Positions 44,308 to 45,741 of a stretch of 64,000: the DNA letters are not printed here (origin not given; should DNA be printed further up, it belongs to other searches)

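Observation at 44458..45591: ParA/MinD positioning ATPase fused to an AMPK-beta-type glycogen-binding domain (CBM48)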

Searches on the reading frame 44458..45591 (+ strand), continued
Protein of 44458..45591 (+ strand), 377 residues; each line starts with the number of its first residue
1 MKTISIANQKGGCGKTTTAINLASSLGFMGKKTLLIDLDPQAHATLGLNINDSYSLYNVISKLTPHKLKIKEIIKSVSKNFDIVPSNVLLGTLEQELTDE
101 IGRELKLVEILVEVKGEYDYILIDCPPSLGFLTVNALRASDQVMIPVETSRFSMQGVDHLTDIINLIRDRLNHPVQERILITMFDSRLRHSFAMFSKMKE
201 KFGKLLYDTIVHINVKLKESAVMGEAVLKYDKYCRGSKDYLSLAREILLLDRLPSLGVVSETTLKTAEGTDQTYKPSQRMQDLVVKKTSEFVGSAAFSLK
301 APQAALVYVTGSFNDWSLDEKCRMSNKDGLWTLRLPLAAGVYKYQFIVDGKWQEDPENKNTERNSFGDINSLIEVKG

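Call 9: find_homologous_proteins(query=window:44458-45591:+, max_evalue=1e-10)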
Query window:44458-45591:+ (377 aa): 7992 proteins with E <= 1e-10 among 8000 candidates; the best 120 are listed.
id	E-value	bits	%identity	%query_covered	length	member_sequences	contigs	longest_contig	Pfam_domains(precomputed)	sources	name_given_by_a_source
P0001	4.8e-246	833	100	100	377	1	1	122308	PF00142.25,PF10609.16,PF16561.12,PF01656.30,PF13614.13,PF09140.18,PF06564.19,PF02374.22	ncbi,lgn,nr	ncbi:MAG: AAA family ATPase [Candidatus Omnitrophica bacterium]|nr:AAA family ATPase [Candidatus Omn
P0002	2.5e-215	732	88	100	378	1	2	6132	PF00142.25,PF02922.25,PF10609.16,PF16561.12,PF01656.30,PF13614.13,PF09140.18,PF06564.19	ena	-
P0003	3.0e-207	706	88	100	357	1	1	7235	PF00142.25,PF02922.25,PF10609.16,PF16561.12,PF01656.30,PF13614.13,PF09140.18,PF06564.19,PF02374.22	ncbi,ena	-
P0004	4.5e-200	682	81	100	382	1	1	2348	PF00142.25,PF10609.16,PF16561.12,PF01656.30,PF13614.13,PF09140.18,PF06564.19,PF02374.22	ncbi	-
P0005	2.5e-199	680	82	100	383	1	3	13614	PF00142.25,PF02922.25,PF10609.16,PF16561.12,PF01656.30,PF13614.13,PF09140.18,PF06564.19,PF02374.22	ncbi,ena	-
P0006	1.3e-198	677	79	100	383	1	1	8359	PF00142.25,PF02922.25,PF10609.16,PF16561.12,PF01656.30,PF13614.13,PF09140.18,PF06564.19,PF02374.22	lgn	-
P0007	4.6e-198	676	81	100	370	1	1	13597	PF00142.25,PF10609.16,PF16561.12,PF01656.30,PF13614.13,PF09140.18,PF06564.19,PF02374.22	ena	-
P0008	2.4e-197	673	81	100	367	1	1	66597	PF00142.25,PF02922.25,PF10609.16,PF16561.12,PF01656.30,PF13614.13,PF09140.18,PF06564.19,PF02374.22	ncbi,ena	-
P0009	4.5e-197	672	81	100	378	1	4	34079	PF00142.25,PF02922.25,PF10609.16,PF16561.12,PF01656.30,PF13614.13,PF09140.18,PF06564.19,PF02374.22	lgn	-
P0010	5.8e-197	672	79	100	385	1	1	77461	PF00142.25,PF02922.25,PF10609.16,PF16561.12,PF01656.30,PF13614.13,PF09140.18,PF06564.19,PF02374.22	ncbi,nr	ncbi:MAG: AAA family ATPase [Candidatus Omnitrophica bacterium]|nr:AAA family ATPase [Candidatus Omn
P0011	8.2e-197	671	80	100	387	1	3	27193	PF00142.25,PF02922.25,PF10609.16,PF16561.12,PF01656.30,PF13614.13,PF09140.18,PF06564.19,PF02374.22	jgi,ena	-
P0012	9.5e-197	671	80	100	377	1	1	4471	PF00142.25,PF02922.25,PF10609.16,PF16561.12,PF01656.30,PF13614.13,PF09140.18,PF06564.19,PF02374.22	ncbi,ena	ncbi:MAG: AAA family ATPase [Candidatus Omnitrophota bacterium]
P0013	1.8e-195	667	79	100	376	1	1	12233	PF00142.25,PF10609.16,PF16561.12,PF01656.30,PF13614.13,PF09140.18,PF06564.19,PF02374.22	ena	-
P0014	5.3e-195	666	79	100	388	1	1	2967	PF00142.25,PF02922.25,PF10609.16,PF16561.12,PF01656.30,PF13614.13,PF09140.18,PF06564.19,PF02374.22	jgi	jgi:chromosome partitioning protein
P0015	5.5e-195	665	78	100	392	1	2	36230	PF00142.25,PF02922.25,PF10609.16,PF16561.12,PF01656.30,PF13614.13,PF09140.18,PF06564.19,PF02374.22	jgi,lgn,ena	-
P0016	1.2e-194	664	78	100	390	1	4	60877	PF00142.25,PF02922.25,PF10609.16,PF16561.12,PF01656.30,PF13614.13,PF09140.18,PF06564.19,PF02374.22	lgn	-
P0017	3.0e-193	660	78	100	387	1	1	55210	PF00142.25,PF02922.25,PF10609.16,PF16561.12,PF01656.30,PF13614.13,PF09140.18,PF06564.19,PF02374.22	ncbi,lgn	-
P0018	9.5e-193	658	79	100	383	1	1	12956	PF00142.25,PF02922.25,PF10609.16,PF16561.12,PF01656.30,PF13614.13,PF09140.18,PF06564.19,PF02374.22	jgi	jgi:chromosome partitioning protein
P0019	1.1e-192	658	78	100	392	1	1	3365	PF00142.25,PF02922.25,PF10609.16,PF16561.12,PF01656.30,PF13614.13,PF09140.18,PF06564.19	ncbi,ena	-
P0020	1.9e-192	657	78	100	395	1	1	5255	PF00142.25,PF02922.25,PF10609.16,PF16561.12,PF01656.30,PF13614.13,PF09140.18,PF06564.19,PF02374.22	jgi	jgi:chromosome partitioning protein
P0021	1.9e-192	657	79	100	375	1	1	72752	PF00142.25,PF02922.25,PF10609.16,PF16561.12,PF01656.30,PF13614.13,PF09140.18,PF06564.19,PF02374.22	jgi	jgi:chromosome partitioning protein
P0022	3.9e-192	656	77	100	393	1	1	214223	PF00142.25,PF02922.25,PF10609.16,PF16561.12,PF01656.30,PF13614.13,PF09140.18,PF06564.19,PF02374.22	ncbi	-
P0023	5.9e-191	652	75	100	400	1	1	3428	PF00142.25,PF02922.25,PF10609.16,PF16561.12,PF01656.30,PF13614.13,PF09140.18,PF06564.19,PF02374.22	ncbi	-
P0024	1.3e-190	651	77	100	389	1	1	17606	PF00142.25,PF02922.25,PF10609.16,PF16561.12,PF01656.30,PF13614.13,PF09140.18,PF06564.19,PF02374.22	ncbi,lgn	-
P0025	4.6e-190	649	77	100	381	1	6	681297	PF00142.25,PF02922.25,PF10609.16,PF16561.12,PF01656.30,PF13614.13,PF09140.18,PF06564.19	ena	-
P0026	1.8e-189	647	76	100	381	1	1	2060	PF00142.25,PF02922.25,PF10609.16,PF16561.12,PF01656.30,PF13614.13,PF09140.18,PF06564.19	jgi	jgi:chromosome partitioning protein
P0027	4.6e-189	646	77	100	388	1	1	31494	PF00142.25,PF02922.25,PF10609.16,PF16561.12,PF01656.30,PF13614.13,PF09140.18,PF06564.19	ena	-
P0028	6.4e-189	646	77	100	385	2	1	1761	PF00142.25,PF02922.25,PF10609.16,PF16561.12,PF01656.30,PF13614.13,PF09140.18,PF06564.19,PF02374.22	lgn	-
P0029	8.9e-189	645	78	99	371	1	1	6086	PF00142.25,PF02922.25,PF10609.16,PF16561.12,PF01656.30,PF13614.13,PF09140.18,PF06564.19,PF02374.22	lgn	-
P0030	1.1e-188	645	76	100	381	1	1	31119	PF00142.25,PF02922.25,PF10609.16,PF16561.12,PF01656.30,PF13614.13,PF09140.18,PF06564.19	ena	-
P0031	1.1e-188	645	76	100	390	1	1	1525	PF00142.25,PF02922.25,PF10609.16,PF16561.12,PF01656.30,PF13614.13,PF09140.18,PF06564.19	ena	-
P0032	1.9e-188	644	76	100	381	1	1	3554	PF00142.25,PF02922.25,PF10609.16,PF16561.12,PF01656.30,PF13614.13,PF09140.18,PF06564.19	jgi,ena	-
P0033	2.6e-188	644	76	100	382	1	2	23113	PF00142.25,PF02922.25,PF10609.16,PF16561.12,PF01656.30,PF13614.13,PF09140.18,PF06564.19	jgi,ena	-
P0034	5.2e-188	643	77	100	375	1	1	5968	PF00142.25,PF02922.25,PF10609.16,PF16561.12,PF01656.30,PF13614.13,PF09140.18,PF06564.19,PF02374.22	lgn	-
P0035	5.2e-188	643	76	100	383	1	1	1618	PF00142.25,PF02922.25,PF10609.16,PF16561.12,PF01656.30,PF13614.13,PF09140.18,PF06564.19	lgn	-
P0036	8.0e-188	642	76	100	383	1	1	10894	PF00142.25,PF02922.25,PF10609.16,PF16561.12,PF01656.30,PF13614.13,PF07015.18,PF09140.18,PF06564.19,PF02374.22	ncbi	-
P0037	1.2e-187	641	76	100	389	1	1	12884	PF00142.25,PF02922.25,PF10609.16,PF16561.12,PF01656.30,PF13614.13,PF07015.18,PF09140.18,PF06564.19,PF02374.22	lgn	-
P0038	1.5e-187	641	75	100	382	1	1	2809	PF00142.25,PF02922.25,PF10609.16,PF16561.12,PF01656.30,PF13614.13,PF09140.18,PF06564.19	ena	-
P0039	2.1e-187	641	77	100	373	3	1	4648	PF00142.25,PF02922.25,PF10609.16,PF16561.12,PF01656.30,PF13614.13,PF09140.18,PF06564.19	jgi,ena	jgi:chromosome partitioning protein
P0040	5.4e-187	639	76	100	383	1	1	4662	PF00142.25,PF02922.25,PF10609.16,PF16561.12,PF01656.30,PF13614.13,PF09140.18,PF06564.19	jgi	jgi:chromosome partitioning protein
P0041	6.1e-187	639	76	100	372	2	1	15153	PF00142.25,PF02922.25,PF10609.16,PF16561.12,PF01656.30,PF13614.13,PF09140.18,PF06564.19,PF02374.22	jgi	jgi:chromosome partitioning protein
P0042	9.3e-187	638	76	100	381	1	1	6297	PF00142.25,PF02922.25,PF10609.16,PF16561.12,PF01656.30,PF13614.13,PF09140.18,PF06564.19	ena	-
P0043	1.1e-186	638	75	100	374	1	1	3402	PF00142.25,PF02922.25,PF10609.16,PF16561.12,PF01656.30,PF13614.13,PF09140.18,PF06564.19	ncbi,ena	-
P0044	1.1e-186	638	76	100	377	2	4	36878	PF00142.25,PF02922.25,PF10609.16,PF16561.12,PF01656.30,PF13614.13,PF09140.18,PF06564.19,PF02374.22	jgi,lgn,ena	-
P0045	1.2e-186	638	77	100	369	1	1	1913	PF00142.25,PF02922.25,PF10609.16,PF16561.12,PF01656.30,PF13614.13,PF09140.18,PF06564.19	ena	-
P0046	2.7e-186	637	74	100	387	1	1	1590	PF00142.25,PF02922.25,PF10609.16,PF16561.12,PF01656.30,PF13614.13,PF09140.18,PF06564.19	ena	-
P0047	6.6e-186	636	75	100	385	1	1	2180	PF00142.25,PF02922.25,PF10609.16,PF16561.12,PF01656.30,PF13614.13,PF09140.18,PF06564.19,PF02374.22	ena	-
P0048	6.9e-186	636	75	100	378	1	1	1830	PF00142.25,PF02922.25,PF10609.16,PF16561.12,PF01656.30,PF13614.13,PF09140.18,PF06564.19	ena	-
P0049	1.6e-185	634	76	100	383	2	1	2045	PF00142.25,PF02922.25,PF10609.16,PF16561.12,PF01656.30,PF13614.13,PF09140.18,PF06564.19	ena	-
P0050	2.0e-185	634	74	100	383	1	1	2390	PF00142.25,PF02922.25,PF10609.16,PF16561.12,PF01656.30,PF13614.13,PF09140.18,PF06564.19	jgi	jgi:chromosome partitioning protein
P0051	2.2e-185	634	75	100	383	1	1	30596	PF00142.25,PF02922.25,PF10609.16,PF16561.12,PF01656.30,PF13614.13,PF09140.18,PF06564.19,PF02374.22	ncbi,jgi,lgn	-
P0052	2.5e-185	634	76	100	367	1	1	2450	PF00142.25,PF02922.25,PF10609.16,PF16561.12,PF01656.30,PF13614.13,PF09140.18,PF06564.19,PF02374.22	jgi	-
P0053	2.7e-185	634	75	100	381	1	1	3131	PF00142.25,PF02922.25,PF10609.16,PF16561.12,PF01656.30,PF13614.13,PF09140.18,PF06564.19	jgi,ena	-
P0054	4.5e-185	633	75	100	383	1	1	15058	PF00142.25,PF02922.25,PF10609.16,PF16561.12,PF01656.30,PF13614.13,PF09140.18,PF06564.19,PF02374.22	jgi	jgi:chromosome partitioning protein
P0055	5.3e-185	633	75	100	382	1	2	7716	PF00142.25,PF02922.25,PF10609.16,PF16561.12,PF01656.30,PF13614.13,PF09140.18,PF06564.19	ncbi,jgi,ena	-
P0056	5.4e-185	633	74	100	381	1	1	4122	PF00142.25,PF02922.25,PF10609.16,PF16561.12,PF01656.30,PF13614.13,PF09140.18,PF06564.19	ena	-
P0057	1.3e-184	631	73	100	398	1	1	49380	PF00142.25,PF02922.25,PF10609.16,PF16561.12,PF01656.30,PF13614.13,PF09140.18,PF06564.19,PF02374.22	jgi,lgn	-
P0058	1.6e-184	631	74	100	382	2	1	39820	PF00142.25,PF02922.25,PF10609.16,PF16561.12,PF01656.30,PF13614.13,PF09140.18,PF06564.19,PF02374.22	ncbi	-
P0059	1.7e-184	631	76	99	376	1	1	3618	PF00142.25,PF02922.25,PF10609.16,PF16561.12,PF01656.30,PF13614.13,PF09140.18,PF06564.19,PF02374.22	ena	-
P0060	2.0e-184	631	74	100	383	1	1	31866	PF00142.25,PF02922.25,PF10609.16,PF16561.12,PF01656.30,PF13614.13,PF09140.18,PF06564.19,PF16760.11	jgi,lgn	-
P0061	2.1e-184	631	74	100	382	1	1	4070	PF00142.25,PF02922.25,PF10609.16,PF16561.12,PF01656.30,PF13614.13,PF09140.18,PF06564.19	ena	-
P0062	2.4e-184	630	74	100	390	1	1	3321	PF00142.25,PF02922.25,PF10609.16,PF16561.12,PF01656.30,PF13614.13,PF09140.18,PF06564.19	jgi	jgi:chromosome partitioning protein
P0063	2.5e-184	630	74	100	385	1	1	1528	PF00142.25,PF02922.25,PF10609.16,PF16561.12,PF01656.30,PF13614.13,PF09140.18,PF06564.19,PF02374.22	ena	-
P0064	3.0e-184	630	75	100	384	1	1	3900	PF00142.25,PF02922.25,PF10609.16,PF16561.12,PF01656.30,PF13614.13,PF09140.18,PF06564.19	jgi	-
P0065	3.8e-184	630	70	100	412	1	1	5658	PF00142.25,PF02922.25,PF10609.16,PF16561.12,PF01656.30,PF13614.13,PF09140.18,PF06564.19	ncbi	-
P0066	5.6e-184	629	75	100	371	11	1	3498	PF00142.25,PF02922.25,PF10609.16,PF16561.12,PF01656.30,PF13614.13,PF09140.18,PF06564.19,PF02374.22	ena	-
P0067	6.4e-184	629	75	100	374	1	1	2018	PF00142.25,PF02922.25,PF10609.16,PF16561.12,PF01656.30,PF13614.13,PF09140.18,PF06564.19,PF02374.22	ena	-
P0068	6.7e-184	629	74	100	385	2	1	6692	PF00142.25,PF02922.25,PF10609.16,PF16561.12,PF01656.30,PF13614.13,PF09140.18,PF06564.19,PF02374.22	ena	-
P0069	6.7e-184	629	75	100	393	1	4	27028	PF00142.25,PF02922.25,PF10609.16,PF16561.12,PF01656.30,PF13614.13,PF09140.18,PF06564.19,PF02374.22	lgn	-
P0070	6.8e-184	629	74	100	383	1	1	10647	PF00142.25,PF02922.25,PF10609.16,PF16561.12,PF01656.30,PF13614.13,PF09140.18,PF06564.19,PF02374.22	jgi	jgi:chromosome partitioning protein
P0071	1.4e-183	628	75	100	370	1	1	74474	PF00142.25,PF02922.25,PF10609.16,PF16561.12,PF01656.30,PF13614.13,PF09140.18,PF06564.19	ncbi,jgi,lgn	-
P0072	1.4e-183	628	74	100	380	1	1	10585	PF00142.25,PF02922.25,PF10609.16,PF16561.12,PF01656.30,PF13614.13,PF09140.18,PF06564.19,PF02374.22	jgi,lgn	-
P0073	2.6e-183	627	74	100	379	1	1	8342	PF00142.25,PF02922.25,PF10609.16,PF16561.12,PF01656.30,PF13614.13,PF09140.18,PF06564.19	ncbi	-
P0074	3.2e-183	627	73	100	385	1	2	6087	PF00142.25,PF02922.25,PF10609.16,PF16561.12,PF01656.30,PF13614.13,PF09140.18,PF06564.19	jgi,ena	-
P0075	3.5e-183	627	73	100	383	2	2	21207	PF00142.25,PF02922.25,PF10609.16,PF16561.12,PF01656.30,PF13614.13,PF09140.18,PF06564.19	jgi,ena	-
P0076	4.2e-183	626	75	100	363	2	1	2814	PF00142.25,PF02922.25,PF10609.16,PF16561.12,PF01656.30,PF13614.13,PF09140.18,PF06564.19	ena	-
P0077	1.4e-182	625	75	100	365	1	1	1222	PF00142.25,PF02922.25,PF10609.16,PF16561.12,PF01656.30,PF13614.13,PF09140.18,PF06564.19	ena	-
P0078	1.6e-182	625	73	100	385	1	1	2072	PF00142.25,PF02922.25,PF10609.16,PF16561.12,PF01656.30,PF13614.13,PF09140.18,PF06564.19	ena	-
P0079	2.1e-182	624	74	100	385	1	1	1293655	PF00142.25,PF10609.16,PF16561.12,PF01656.30,PF13614.13,PF09140.18,PF06564.19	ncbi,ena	-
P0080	2.4e-182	624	73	100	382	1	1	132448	PF00142.25,PF02922.25,PF10609.16,PF16561.12,PF01656.30,PF13614.13,PF09140.18,PF06564.19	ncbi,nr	ncbi:MAG: AAA family ATPase [Candidatus Omnitrophica bacterium]|nr:AAA family ATPase [Candidatus Omn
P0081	2.8e-182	624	75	100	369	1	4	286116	PF00142.25,PF02922.25,PF10609.16,PF16561.12,PF01656.30,PF13614.13,PF09140.18,PF06564.19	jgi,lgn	jgi:chromosome partitioning protein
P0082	2.9e-182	624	74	100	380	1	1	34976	PF00142.25,PF02922.25,PF10609.16,PF16561.12,PF01656.30,PF13614.13,PF09140.18,PF06564.19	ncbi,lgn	-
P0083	2.9e-182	624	73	100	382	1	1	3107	PF00142.25,PF02922.25,PF10609.16,PF16561.12,PF01656.30,PF13614.13,PF09140.18,PF06564.19,PF02374.22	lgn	-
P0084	3.0e-182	624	73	100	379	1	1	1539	PF00142.25,PF02922.25,PF10609.16,PF16561.12,PF01656.30,PF13614.13,PF09140.18,PF06564.19,PF02374.22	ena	-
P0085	4.7e-182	623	75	99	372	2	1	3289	PF00142.25,PF02922.25,PF10609.16,PF16561.12,PF01656.30,PF13614.13,PF09140.18,PF06564.19,PF02374.22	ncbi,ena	-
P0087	5.6e-182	623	72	100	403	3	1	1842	PF00142.25,PF02922.25,PF10609.16,PF16561.12,PF01656.30,PF13614.13,PF09140.18,PF06564.19,PF02374.22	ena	-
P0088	5.8e-182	623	76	100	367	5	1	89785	PF00142.25,PF02922.25,PF10609.16,PF16561.12,PF01656.30,PF13614.13,PF09140.18,PF06564.19,PF02374.22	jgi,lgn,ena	-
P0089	7.8e-182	622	71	100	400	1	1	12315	PF00142.25,PF02922.25,PF10609.16,PF16561.12,PF01656.30,PF13614.13,PF09140.18,PF06564.19,PF02374.22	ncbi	-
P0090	1.2e-181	622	73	100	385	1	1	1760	PF00142.25,PF02922.25,PF10609.16,PF16561.12,PF01656.30,PF13614.13,PF09140.18,PF06564.19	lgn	-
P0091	2.6e-181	620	74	100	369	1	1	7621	PF00142.25,PF02922.25,PF10609.16,PF16561.12,PF01656.30,PF13614.13,PF09140.18,PF06564.19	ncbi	-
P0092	2.8e-181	620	72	100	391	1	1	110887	PF00142.25,PF02922.25,PF10609.16,PF16561.12,PF01656.30,PF13614.13,PF09140.18,PF06564.19,PF02374.22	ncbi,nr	ncbi:MAG: AAA family ATPase [Candidatus Omnitrophica bacterium]|nr:AAA family ATPase [Candidatus Omn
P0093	3.8e-181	620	71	100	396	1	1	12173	PF00142.25,PF02922.25,PF10609.16,PF16561.12,PF01656.30,PF13614.13,PF09140.18,PF06564.19,PF02374.22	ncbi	-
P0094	6.6e-181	619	71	100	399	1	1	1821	PF00142.25,PF02922.25,PF10609.16,PF16561.12,PF01656.30,PF13614.13,PF09140.18,PF06564.19,PF02374.22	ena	-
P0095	1.2e-180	618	74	100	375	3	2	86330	PF00142.25,PF02922.25,PF10609.16,PF16561.12,PF01656.30,PF13614.13,PF09140.18,PF06564.19,PF02374.22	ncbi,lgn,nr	ncbi:MAG: AAA family ATPase [Candidatus Omnitrophica bacterium]|nr:AAA family ATPase [Candidatus Omn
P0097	1.7e-180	618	74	100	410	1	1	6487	PF00142.25,PF02922.25,PF10609.16,PF16561.12,PF01656.30,PF13614.13,PF09140.18,PF06564.19,PF02374.22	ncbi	-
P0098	2.7e-180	617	72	100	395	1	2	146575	PF00142.25,PF02922.25,PF10609.16,PF16561.12,PF01656.30,PF13614.13,PF09140.18,PF06564.19,PF02374.22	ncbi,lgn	-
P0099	2.7e-180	617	73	100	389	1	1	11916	PF00142.25,PF02922.25,PF10609.16,PF16561.12,PF01656.30,PF13614.13,PF09140.18,PF06564.19,PF02374.22,PF16760.11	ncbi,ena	-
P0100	5.4e-180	616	73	100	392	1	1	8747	PF00142.25,PF02922.25,PF10609.16,PF16561.12,PF01656.30,PF13614.13,PF09140.18,PF06564.19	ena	-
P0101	1.4e-179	615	72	100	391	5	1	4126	PF00142.25,PF02922.25,PF10609.16,PF16561.12,PF01656.30,PF13614.13,PF09140.18,PF06564.19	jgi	-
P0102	4.9e-179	613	70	100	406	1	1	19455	PF00142.25,PF02922.25,PF10609.16,PF16561.12,PF01656.30,PF13614.13,PF07015.18,PF09140.18,PF06564.19,PF02374.22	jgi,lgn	jgi:chromosome partitioning protein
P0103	2.1e-178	611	73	100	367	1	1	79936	PF00142.25,PF02922.25,PF10609.16,PF16561.12,PF01656.30,PF13614.13,PF09140.18,PF06564.19,PF02374.22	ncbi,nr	ncbi:MAG: AAA family ATPase [Candidatus Omnitrophica bacterium]|nr:AAA family ATPase [Candidatus Omn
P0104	3.4e-178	610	74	100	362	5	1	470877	PF00142.25,PF02922.25,PF10609.16,PF16561.12,PF01656.30,PF13614.13,PF09140.18,PF06564.19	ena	-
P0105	7.0e-178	609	70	100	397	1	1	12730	PF00142.25,PF02922.25,PF10609.16,PF16561.12,PF01656.30,PF13614.13,PF09140.18,PF06564.19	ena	-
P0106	8.7e-178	609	74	100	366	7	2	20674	PF00142.25,PF02922.25,PF10609.16,PF16561.12,PF01656.30,PF13614.13,PF09140.18,PF06564.19,PF02374.22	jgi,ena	jgi:chromosome partitioning protein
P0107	9.1e-178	609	74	100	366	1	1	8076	PF00142.25,PF02922.25,PF10609.16,PF16561.12,PF01656.30,PF13614.13,PF09140.18,PF06564.19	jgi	jgi:chromosome partitioning protein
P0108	1.3e-177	608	74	100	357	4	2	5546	PF00142.25,PF02922.25,PF10609.16,PF16561.12,PF01656.30,PF13614.13,PF09140.18,PF06564.19,PF02374.22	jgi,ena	-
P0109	1.7e-177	608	68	100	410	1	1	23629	PF00142.25,PF02922.25,PF10609.16,PF16561.12,PF01656.30,PF13614.13,PF07015.18,PF09140.18,PF06564.19,PF02374.22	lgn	-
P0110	8.7e-177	606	72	100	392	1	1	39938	PF00142.25,PF02922.25,PF10609.16,PF16561.12,PF01656.30,PF13614.13,PF09140.18,PF06564.19,PF02374.22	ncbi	-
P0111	1.0e-176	605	74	100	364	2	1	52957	PF00142.25,PF02922.25,PF10609.16,PF16561.12,PF01656.30,PF13614.13,PF09140.18,PF06564.19,PF02374.22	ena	-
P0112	7.4e-176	603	72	100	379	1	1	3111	PF00142.25,PF02922.25,PF10609.16,PF16561.12,PF01656.30,PF13614.13,PF09140.18,PF06564.19,PF02374.22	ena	-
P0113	7.5e-176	603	73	100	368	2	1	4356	PF00142.25,PF02922.25,PF10609.16,PF16561.12,PF01656.30,PF13614.13,PF09140.18,PF06564.19,PF02374.22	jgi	-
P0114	1.0e-174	599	73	100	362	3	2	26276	PF00142.25,PF02922.25,PF10609.16,PF16561.12,PF01656.30,PF13614.13,PF09140.18,PF06564.19,PF02374.22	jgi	jgi:chromosome partitioning protein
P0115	8.2e-174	596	73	100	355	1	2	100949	PF00142.25,PF02922.25,PF10609.16,PF16561.12,PF01656.30,PF13614.13,PF09140.18,PF06564.19,PF02374.22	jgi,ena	-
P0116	1.9e-173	595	71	100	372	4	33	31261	PF00142.25,PF02922.25,PF10609.16,PF16561.12,PF01656.30,PF13614.13,PF09140.18,PF06564.19,PF02374.22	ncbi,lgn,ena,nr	ncbi:MAG: AAA family ATPase [Candidatus Omnitrophica bacterium]|nr:AAA family ATPase [Candidatus Omn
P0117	2.0e-173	595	72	100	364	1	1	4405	PF00142.25,PF02922.25,PF10609.16,PF16561.12,PF01656.30,PF13614.13,PF09140.18,PF06564.19,PF02374.22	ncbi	-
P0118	3.3e-173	594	72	100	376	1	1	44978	PF00142.25,PF02922.25,PF10609.16,PF16561.12,PF01656.30,PF13614.13,PF09140.18,PF06564.19,PF02374.22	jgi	jgi:chromosome partitioning protein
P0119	4.0e-173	594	73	100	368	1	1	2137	PF00142.25,PF02922.25,PF10609.16,PF16561.12,PF01656.30,PF13614.13,PF09140.18,PF06564.19,PF02374.22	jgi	jgi:chromosome partitioning protein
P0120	4.6e-173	593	69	100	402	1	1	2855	PF00142.25,PF02922.25,PF10609.16,PF16561.12,PF01656.30,PF13614.13,PF09140.18,PF06564.19,PF16760.11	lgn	-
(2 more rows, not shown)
